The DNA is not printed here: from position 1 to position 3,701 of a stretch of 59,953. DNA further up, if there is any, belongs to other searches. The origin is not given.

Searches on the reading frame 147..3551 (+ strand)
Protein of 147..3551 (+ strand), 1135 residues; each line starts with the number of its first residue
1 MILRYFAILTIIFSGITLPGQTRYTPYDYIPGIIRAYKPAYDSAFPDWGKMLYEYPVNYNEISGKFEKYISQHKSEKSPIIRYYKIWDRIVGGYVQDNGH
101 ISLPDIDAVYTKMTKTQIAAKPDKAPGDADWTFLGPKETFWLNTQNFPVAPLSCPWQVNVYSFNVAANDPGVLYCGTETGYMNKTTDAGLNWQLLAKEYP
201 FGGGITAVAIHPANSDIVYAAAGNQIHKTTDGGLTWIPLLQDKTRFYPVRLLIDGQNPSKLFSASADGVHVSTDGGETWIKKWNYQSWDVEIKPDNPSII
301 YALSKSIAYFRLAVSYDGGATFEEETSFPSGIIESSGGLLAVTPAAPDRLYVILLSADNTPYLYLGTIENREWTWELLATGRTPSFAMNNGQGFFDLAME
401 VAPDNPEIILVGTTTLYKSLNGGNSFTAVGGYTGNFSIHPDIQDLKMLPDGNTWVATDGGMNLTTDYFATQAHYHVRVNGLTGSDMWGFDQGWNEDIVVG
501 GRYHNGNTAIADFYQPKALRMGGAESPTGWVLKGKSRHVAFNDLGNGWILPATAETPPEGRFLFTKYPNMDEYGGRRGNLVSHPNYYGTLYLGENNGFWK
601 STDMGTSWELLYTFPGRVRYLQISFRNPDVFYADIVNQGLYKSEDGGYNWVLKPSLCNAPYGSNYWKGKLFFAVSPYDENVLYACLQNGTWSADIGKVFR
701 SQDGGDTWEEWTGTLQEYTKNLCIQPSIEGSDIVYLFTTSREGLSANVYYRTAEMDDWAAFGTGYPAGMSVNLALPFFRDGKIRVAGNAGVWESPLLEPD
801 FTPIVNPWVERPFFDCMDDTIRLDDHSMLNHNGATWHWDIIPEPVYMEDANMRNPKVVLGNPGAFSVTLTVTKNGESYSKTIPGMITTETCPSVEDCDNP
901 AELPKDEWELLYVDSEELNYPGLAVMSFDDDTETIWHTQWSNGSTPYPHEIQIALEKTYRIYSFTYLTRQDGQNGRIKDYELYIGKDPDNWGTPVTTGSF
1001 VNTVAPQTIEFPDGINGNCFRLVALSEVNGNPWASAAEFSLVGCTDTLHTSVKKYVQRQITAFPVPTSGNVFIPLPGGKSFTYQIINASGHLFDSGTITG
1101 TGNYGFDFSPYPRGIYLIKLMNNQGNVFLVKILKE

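Call 51: search_protein_families(library=pfam, proteins=[window:147-3551:+], max_evalue=0.0001)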
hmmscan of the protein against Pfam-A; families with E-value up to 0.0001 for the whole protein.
window:147-3551:+ (1135 aa): 5 families
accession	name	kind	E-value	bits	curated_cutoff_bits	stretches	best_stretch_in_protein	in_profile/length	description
PF00754.31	F5_F8_type_C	-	8.4e-19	68.4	28.2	1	927-1039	17-127/127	F5/8 type C domain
PF15902.12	Sortilin-Vps10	-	7e-11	42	33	0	598-755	3-154/446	Sortilin, neurotensin receptor 3,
PF22633.2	F5_F8_type_C_2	-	2.1e-10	41.5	27.8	1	928-1020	3-89/91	NedA-like, galactose-binding domain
PF02012.26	BNR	-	1.2e-05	25.1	27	0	271-279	2-10/12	BNR/Asp-box repeat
PF18962.6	Por_Secre_tail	-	2.4e-05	24.9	27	1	1063-1131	2-72/75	Secretion system C-terminal sorting domain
